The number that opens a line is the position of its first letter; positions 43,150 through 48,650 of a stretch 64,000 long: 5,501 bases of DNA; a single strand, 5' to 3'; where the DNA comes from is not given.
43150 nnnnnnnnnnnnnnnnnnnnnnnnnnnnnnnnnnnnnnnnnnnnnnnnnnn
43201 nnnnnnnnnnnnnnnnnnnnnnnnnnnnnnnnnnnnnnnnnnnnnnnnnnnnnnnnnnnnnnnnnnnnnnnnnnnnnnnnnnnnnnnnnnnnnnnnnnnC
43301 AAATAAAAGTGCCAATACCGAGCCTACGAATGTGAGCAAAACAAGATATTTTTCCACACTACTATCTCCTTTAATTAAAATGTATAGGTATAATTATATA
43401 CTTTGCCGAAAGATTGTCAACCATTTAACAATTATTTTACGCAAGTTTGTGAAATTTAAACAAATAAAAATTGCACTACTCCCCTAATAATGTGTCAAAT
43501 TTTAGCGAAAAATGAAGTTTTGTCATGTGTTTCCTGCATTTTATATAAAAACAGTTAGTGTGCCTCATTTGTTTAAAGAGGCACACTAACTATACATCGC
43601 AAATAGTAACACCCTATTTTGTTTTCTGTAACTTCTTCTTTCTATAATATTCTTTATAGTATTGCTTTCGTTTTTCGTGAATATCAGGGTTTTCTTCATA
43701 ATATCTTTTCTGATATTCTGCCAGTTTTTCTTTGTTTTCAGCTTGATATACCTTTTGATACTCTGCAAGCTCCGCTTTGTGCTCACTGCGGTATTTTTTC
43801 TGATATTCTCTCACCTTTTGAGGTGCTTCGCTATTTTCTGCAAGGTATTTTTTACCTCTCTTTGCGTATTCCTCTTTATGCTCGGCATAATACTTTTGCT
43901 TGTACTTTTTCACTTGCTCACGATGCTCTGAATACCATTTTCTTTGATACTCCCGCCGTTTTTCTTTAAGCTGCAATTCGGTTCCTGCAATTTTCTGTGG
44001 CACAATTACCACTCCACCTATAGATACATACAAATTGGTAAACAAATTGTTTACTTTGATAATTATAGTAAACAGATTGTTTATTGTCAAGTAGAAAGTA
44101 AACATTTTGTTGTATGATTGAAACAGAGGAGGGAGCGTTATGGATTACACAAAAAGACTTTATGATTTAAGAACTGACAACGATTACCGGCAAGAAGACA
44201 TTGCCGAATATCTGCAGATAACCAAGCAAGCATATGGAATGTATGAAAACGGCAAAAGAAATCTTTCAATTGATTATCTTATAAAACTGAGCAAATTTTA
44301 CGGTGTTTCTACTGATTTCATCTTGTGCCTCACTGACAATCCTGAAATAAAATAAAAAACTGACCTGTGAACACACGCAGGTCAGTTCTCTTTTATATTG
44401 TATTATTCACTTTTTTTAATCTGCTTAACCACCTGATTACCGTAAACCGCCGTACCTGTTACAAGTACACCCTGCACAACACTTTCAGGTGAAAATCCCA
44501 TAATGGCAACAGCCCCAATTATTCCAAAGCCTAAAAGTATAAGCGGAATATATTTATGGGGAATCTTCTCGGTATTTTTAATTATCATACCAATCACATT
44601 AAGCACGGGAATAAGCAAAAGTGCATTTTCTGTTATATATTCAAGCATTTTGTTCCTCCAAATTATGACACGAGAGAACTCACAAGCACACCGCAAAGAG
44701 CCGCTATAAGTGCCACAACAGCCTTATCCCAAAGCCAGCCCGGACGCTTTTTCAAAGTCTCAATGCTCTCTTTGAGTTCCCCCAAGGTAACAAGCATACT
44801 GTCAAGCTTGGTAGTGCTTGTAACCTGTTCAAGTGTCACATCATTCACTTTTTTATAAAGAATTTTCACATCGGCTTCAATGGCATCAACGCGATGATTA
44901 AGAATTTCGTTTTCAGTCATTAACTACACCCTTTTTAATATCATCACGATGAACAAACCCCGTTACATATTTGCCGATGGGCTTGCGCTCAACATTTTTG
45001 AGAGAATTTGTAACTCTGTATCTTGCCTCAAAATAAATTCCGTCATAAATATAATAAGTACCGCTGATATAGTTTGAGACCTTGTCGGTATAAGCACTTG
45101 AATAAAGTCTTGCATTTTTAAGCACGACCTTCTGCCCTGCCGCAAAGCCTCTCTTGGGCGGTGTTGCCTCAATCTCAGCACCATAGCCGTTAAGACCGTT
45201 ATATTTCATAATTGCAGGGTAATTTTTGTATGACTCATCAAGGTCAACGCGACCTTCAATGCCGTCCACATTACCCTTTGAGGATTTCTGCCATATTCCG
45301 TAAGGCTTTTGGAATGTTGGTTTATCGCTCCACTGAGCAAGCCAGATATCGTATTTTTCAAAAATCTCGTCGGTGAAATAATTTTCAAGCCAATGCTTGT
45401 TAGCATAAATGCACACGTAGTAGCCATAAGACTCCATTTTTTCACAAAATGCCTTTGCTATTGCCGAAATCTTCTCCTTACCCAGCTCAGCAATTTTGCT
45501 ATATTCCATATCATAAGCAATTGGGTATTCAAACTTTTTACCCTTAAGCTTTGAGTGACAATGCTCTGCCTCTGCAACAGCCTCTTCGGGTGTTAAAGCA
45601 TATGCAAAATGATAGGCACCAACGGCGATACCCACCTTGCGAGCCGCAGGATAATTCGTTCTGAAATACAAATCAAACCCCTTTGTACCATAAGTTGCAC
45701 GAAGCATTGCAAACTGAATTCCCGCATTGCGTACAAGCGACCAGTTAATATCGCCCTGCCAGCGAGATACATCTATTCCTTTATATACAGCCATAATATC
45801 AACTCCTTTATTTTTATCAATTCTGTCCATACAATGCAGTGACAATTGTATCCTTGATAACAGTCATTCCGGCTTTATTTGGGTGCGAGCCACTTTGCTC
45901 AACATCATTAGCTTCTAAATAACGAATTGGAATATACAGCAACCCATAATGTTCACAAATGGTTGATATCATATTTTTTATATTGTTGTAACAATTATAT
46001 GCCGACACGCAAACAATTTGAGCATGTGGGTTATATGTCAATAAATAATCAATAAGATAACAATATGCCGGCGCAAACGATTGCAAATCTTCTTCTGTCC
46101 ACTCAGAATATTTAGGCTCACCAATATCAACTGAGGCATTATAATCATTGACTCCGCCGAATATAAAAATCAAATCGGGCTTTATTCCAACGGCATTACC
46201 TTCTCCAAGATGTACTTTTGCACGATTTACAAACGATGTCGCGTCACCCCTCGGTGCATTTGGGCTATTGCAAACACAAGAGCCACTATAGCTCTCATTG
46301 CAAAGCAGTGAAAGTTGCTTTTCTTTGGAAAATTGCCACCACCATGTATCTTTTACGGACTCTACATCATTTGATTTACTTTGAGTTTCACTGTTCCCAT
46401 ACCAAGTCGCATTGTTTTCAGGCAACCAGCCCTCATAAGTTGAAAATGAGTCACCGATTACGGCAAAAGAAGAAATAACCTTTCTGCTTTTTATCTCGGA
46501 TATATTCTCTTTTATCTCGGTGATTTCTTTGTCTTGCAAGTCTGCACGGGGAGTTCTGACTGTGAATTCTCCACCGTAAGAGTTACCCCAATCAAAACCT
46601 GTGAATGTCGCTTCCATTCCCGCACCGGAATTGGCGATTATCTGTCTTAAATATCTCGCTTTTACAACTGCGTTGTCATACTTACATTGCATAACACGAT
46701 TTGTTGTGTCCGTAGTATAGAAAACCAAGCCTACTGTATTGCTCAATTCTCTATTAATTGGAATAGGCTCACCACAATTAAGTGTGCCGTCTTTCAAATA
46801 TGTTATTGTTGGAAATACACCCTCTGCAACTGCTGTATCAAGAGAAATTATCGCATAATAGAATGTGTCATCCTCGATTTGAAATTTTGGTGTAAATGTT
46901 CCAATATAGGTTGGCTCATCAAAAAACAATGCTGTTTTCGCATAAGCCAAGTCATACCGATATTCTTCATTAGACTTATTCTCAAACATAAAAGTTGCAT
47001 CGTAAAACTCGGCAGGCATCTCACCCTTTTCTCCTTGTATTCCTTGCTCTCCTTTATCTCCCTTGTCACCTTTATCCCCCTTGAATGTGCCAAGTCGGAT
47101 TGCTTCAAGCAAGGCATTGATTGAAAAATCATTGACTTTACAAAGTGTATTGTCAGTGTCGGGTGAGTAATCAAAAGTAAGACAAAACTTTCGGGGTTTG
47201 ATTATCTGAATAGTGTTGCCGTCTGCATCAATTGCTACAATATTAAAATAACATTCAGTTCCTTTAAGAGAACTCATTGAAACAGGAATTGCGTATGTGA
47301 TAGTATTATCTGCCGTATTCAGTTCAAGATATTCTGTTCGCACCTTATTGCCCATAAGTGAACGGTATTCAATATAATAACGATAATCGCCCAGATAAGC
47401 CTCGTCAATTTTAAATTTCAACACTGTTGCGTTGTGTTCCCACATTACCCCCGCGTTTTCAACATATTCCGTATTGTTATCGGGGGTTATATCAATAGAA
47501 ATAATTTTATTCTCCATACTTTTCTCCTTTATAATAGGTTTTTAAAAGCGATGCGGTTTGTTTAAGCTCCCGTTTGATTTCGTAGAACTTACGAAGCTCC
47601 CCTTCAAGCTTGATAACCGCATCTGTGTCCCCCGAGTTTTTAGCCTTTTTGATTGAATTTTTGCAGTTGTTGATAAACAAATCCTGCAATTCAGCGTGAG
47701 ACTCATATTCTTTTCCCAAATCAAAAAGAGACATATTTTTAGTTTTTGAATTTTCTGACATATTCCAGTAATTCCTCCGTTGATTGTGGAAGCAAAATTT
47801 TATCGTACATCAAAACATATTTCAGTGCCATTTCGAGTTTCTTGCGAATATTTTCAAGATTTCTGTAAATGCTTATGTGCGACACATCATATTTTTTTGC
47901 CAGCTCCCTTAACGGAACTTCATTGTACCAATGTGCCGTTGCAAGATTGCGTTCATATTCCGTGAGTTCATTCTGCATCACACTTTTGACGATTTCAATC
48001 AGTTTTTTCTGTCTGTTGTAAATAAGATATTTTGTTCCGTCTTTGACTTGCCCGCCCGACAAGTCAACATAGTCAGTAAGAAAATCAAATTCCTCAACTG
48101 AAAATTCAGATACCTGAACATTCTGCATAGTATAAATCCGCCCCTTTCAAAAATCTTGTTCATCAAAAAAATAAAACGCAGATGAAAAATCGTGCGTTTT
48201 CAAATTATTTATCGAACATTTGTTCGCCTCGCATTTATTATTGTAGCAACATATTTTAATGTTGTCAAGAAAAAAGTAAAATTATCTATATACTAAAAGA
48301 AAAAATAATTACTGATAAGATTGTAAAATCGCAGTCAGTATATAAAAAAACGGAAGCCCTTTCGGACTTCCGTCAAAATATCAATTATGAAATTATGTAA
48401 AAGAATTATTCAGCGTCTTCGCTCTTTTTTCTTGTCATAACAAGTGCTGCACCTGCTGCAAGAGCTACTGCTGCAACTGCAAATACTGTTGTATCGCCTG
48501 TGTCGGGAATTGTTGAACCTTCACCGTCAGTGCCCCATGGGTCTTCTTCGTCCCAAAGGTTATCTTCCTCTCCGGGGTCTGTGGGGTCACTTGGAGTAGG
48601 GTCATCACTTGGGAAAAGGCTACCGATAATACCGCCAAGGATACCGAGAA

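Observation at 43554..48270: Integrase-less, capsid-less phage-derived module: SOS promoter -> sigma-like factor -> leaderless fibre/esterase -> lysin-XhlA-holin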

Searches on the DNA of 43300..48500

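Call 96: search_rna_families(source=window, start=43300, end=48500, threshold=evalue, max_evalue=1)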
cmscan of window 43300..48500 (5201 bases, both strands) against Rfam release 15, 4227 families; matches with E-value up to 1: 0.
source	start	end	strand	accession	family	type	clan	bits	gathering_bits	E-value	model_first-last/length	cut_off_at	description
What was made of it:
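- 48165..48200 (-): Leader hairpin plus T-run (intrinsic-terminator-like) between the LexA box and the first gene's ribosome-binding site. No Rfam family matches (call 96).
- Tried and rejected: None (call 96).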

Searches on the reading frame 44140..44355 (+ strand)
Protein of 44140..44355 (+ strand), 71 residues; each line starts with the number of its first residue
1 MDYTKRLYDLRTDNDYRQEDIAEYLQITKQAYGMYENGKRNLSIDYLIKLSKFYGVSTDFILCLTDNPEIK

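Call 3: search_protein_families(library=pfam, proteins=[window:44140-44355:+], max_evalue=0.1)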
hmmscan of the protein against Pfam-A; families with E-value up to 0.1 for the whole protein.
window:44140-44355:+ (71 aa): 4 families
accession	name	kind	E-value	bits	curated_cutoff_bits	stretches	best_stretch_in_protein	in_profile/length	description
PF01381.28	HTH_3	-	9.5e-16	58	23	1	7-60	1-54/55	Helix-turn-helix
PF12844.13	HTH_19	-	3.1e-09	37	30.2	1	5-61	2-58/64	Helix-turn-helix domain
PF13560.12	HTH_31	-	6.3e-06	26.8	27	1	6-58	5-58/64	Helix-turn-helix domain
PF13744.12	HTH_37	-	0.049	13.9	27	1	3-50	19-67/80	Helix-turn-helix domain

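Call 4: search_protein_families(library=phrogs, proteins=[window:44140-44355:+], max_evalue=0.01)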
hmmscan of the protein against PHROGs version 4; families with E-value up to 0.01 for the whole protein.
window:44140-44355:+ (71 aa): 16 families
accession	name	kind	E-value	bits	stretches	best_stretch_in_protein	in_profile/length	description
phrog_8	-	transcription regulation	4.2e-19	70.2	1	5-70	79-144/346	transcriptional regulator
phrog_3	-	transcription regulation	3e-10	41.4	1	4-67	90-151/430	transcriptional repressor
phrog_4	-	transcription regulation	9.9e-09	35.6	1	5-68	139-198/400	transcriptional repressor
phrog_7396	-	unknown function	1.1e-07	32.8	1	14-70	27-86/227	-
phrog_2439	-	transcription regulation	7.9e-07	29.3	1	5-62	10-67/367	transcriptional regulator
phrog_2967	-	transcription regulation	8.5e-07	29.7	1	4-62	12-70/225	transcriptional regulator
phrog_17822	-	unknown function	6.1e-06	26.7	1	4-62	9-66/267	-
phrog_2328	-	transcription regulation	8.3e-05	23.4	1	4-62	17-75/128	transcriptional repressor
phrog_34939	-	unknown function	0.00022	21.9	1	5-70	12-78/280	-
phrog_1373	-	transcription regulation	0.00042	21.3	1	8-61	69-122/166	transcriptional regulator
phrog_1994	-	DNA, RNA and nucleotide metabolism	0.00059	20.8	1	5-66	2-63/170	DNA binding protein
phrog_6378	-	unknown function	0.00087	20.3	1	4-68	10-74/131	-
phrog_7241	-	transcription regulation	0.0016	19.5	1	18-59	77-118/122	transcriptional regulator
phrog_2339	-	DNA, RNA and nucleotide metabolism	0.002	19.1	1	6-57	29-81/98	HTH DNA binding protein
phrog_1728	-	transcription regulation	0.0061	16.5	1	6-54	7-55/380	transcriptional regulator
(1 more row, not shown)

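Call 61: find_encoding_contigs(protein=window:44140-44355:+, flank=8000, max_places=6)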
Protein window:44140-44355:+ (71 aa): 2 contigs read that carry it; 2 places shown.
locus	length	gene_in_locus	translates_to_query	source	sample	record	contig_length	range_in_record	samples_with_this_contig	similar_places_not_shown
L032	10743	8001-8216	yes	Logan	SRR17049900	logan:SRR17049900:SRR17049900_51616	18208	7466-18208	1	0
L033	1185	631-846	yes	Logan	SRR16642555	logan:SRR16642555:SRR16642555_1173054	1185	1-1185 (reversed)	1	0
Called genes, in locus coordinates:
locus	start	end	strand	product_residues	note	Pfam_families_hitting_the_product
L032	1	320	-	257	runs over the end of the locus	PF08032:SpoU_sub_bind, PF00588:SpoU_methylase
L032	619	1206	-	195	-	PF04892:VanZ-LLP1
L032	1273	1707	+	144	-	-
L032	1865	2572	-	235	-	PF07685:GATase_3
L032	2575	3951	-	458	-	PF08245:Mur_ligase_M (weak), PF08353:MurT_C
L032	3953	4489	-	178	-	PF14446:Prok-RING_1 (weak)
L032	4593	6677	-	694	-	PF03030:H_PPase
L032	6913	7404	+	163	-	PF00080:Sod_Cu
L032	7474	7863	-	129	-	-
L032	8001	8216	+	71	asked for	PF13560:HTH_31 (weak), PF12844:HTH_19, PF01381:HTH_3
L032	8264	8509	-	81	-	PF16079:Phage_holin_5_2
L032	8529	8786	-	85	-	-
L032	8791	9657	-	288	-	PF01183:Glyco_hydro_25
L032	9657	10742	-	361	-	?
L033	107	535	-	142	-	-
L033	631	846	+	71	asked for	PF13560:HTH_31 (weak), PF12844:HTH_19, PF01381:HTH_3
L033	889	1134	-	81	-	PF16079:Phage_holin_5_2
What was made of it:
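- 43554..44355 (.): Neighbouring, non-conserved unit: XRE repressor gene (44140-44355, +), three operators (44038-44114), the divergent Lys/Glu-rich repeat protein (43614 to about 44003, -) and its terminator (43554-43592). An identical XRE lies at the same place in L032/L033 (call 61).
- Checked: Minus-strand operon: sig129 47739-48128; p84 47507-47761 (23-nt overlap); p566 45817-47517 (11-nt overlap); lysin ORF 44913-45845 (probable ATG at 45794); XhlA-like 44663-44920 (8-nt overlap); holin ORF 44403-44696 (probable ATG at 44648, giving 81 aa as called in L032/L033, call 61). p163: the perfect promoter at 44090..44062 lies inside its ORF, and the gene called at the equivalent place in L032 is 129 aa (call 61), so it probably starts internally and is about 129 aa.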

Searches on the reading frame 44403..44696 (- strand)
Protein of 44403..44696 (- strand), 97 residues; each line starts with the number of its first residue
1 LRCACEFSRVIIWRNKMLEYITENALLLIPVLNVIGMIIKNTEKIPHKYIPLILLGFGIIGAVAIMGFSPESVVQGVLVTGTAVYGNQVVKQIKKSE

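Call 3: search_protein_families(library=pfam, proteins=[window:44403-44696:-], max_evalue=0.1)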
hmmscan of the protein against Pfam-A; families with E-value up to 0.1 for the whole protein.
window:44403-44696:- (97 aa): 2 families
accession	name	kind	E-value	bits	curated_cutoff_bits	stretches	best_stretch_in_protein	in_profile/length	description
PF16079.10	Phage_holin_5_2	-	9.4e-20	71.1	29.2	1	28-93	1-76/76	Phage holin family Hol44, in holin superfamily V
PF06946.16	Phage_holin_5_1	-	0.013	16.3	22.4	1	27-66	13-53/93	Bacteriophage A118-like holin, Hol118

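Call 4: search_protein_families(library=phrogs, proteins=[window:44403-44696:-], max_evalue=0.01)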
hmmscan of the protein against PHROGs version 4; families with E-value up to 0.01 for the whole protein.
window:44403-44696:- (97 aa): 2 families
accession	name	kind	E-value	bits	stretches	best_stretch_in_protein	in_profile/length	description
phrog_1129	-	lysis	3.2e-26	92.2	1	16-96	2-83/86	holin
phrog_1299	-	lysis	5.6e-05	23.8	1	25-78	10-64/100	holin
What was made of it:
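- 44403..44696 (-): Holin of the Hol44 family; probable start at 44648 (81 aa). Pfam Phage_holin_5_2 9e-20, phrog_1129 3e-26 (calls 3, 4).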

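Call 34: search_protein_families(library=ncbifam, proteins=[window:44403-44696:-], max_evalue=0.1)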
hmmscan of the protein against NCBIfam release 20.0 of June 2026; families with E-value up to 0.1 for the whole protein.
window:44403-44696:- (97 aa): 0 families

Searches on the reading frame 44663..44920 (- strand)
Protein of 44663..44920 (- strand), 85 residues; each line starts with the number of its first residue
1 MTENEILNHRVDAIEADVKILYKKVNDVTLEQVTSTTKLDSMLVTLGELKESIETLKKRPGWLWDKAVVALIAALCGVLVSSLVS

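Call 3: search_protein_families(library=pfam, proteins=[window:44663-44920:-], max_evalue=0.1)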
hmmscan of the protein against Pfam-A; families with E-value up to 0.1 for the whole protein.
window:44663-44920:- (85 aa): 3 families
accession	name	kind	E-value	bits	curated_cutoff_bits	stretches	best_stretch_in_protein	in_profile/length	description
PF05531.17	NPV_P10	-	0.05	14.5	29.8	1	7-56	16-61/75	Nucleopolyhedrovirus P10 protein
PF16740.10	SKA2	-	0.083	13.1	30.1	0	7-46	43-82/110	Spindle and kinetochore-associated protein 2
PF01519.22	DUF16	-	0.086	13.8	40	0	7-59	46-98/104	Protein of unknown function DUF16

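Call 4: search_protein_families(library=phrogs, proteins=[window:44663-44920:-], max_evalue=0.01)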
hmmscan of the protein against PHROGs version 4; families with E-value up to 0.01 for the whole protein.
window:44663-44920:- (85 aa): 2 families
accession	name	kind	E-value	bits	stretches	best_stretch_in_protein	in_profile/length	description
phrog_937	-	other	5.5e-06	27.7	1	7-84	27-111/115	hemolysin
phrog_689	-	lysis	0.006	17.8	1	27-81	34-83/91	holin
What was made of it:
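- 44663..44920 (-): XhlA-like protein (N-terminal coiled coil, C-terminal membrane helix). phrog_937 5.5e-6 and no Pfam match (calls 3, 4).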

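Call 34: search_protein_families(library=ncbifam, proteins=[window:44663-44920:-], max_evalue=0.1)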
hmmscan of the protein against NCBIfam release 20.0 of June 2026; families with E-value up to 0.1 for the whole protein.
window:44663-44920:- (85 aa): 1 family
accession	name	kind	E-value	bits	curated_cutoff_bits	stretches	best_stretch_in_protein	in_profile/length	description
TIGR02461.1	osmo_MPG_phos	equivalog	0.02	15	244.35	1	7-71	98-162/227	mannosyl-3-phosphoglycerate phosphatase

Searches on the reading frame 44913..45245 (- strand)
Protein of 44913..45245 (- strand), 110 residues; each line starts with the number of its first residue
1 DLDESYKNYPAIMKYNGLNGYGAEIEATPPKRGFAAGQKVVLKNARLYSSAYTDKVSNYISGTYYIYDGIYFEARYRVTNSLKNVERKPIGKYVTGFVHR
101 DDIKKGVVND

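Call 102: search_solved_structures(query=window:44913-45245:-, max_evalue=1)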
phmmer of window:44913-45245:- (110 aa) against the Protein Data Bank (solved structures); distinct sequences matched with E-value up to 1: 1.
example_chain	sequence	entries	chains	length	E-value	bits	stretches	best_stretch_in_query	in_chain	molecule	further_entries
3gpi_A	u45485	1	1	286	0.14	15.9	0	60-102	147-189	NAD-dependent epimerase/dehydratase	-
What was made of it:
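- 44913..45845 (-): GH25 muramidase (endolysin); probable start at 45794. The C-terminal 100 aa are unassigned (call 102).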

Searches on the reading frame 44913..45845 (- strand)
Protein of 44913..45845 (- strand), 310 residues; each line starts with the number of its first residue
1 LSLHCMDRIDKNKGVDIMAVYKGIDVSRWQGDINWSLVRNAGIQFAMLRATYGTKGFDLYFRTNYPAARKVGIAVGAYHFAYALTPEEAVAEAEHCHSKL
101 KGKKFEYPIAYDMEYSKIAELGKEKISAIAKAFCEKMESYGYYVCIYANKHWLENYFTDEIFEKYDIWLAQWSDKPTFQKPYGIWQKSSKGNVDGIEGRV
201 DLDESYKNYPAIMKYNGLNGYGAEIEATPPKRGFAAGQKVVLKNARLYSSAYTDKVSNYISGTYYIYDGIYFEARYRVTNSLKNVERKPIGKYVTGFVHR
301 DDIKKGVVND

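Call 3: search_protein_families(library=pfam, proteins=[window:44913-45845:-], max_evalue=0.1)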
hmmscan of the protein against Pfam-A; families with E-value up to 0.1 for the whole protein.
window:44913-45845:- (310 aa): 1 family
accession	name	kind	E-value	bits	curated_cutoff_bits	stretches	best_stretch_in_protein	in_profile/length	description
PF01183.26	Glyco_hydro_25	-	5.3e-37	128.3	27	1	24-196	1-180/180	Glycosyl hydrolases family 25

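Call 4: search_protein_families(library=phrogs, proteins=[window:44913-45845:-], max_evalue=0.01)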
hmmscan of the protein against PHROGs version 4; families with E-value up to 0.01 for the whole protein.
window:44913-45845:- (310 aa): 7 families
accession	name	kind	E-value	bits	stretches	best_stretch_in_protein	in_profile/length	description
phrog_291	-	lysis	4.5e-50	171.8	1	17-235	109-313/509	endolysin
phrog_6745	-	lysis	1.2e-36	127.4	1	18-189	1-172/396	endolysin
phrog_6219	-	lysis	1.7e-33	117.5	1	22-217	3-198/326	endolysin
phrog_3084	-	lysis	4e-07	30.4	1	16-155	155-285/468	endolysin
phrog_35916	-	unknown function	4.8e-05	23.5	1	24-185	7-176/488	-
phrog_15001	-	lysis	9.4e-05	22.7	1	238-304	265-347/367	endolysin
phrog_23704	-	unknown function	0.00086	20.7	1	143-203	53-114/134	-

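Call 34: search_protein_families(library=ncbifam, proteins=[window:44913-45845:-], max_evalue=0.1)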
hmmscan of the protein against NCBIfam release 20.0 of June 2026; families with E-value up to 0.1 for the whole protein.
window:44913-45845:- (310 aa): 0 families

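Call 62: find_encoding_contigs(protein=window:44913-45845:-, flank=10000, max_places=6)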
Protein window:44913-45845:- (310 aa): no gene with exactly this product is on record in the collection.
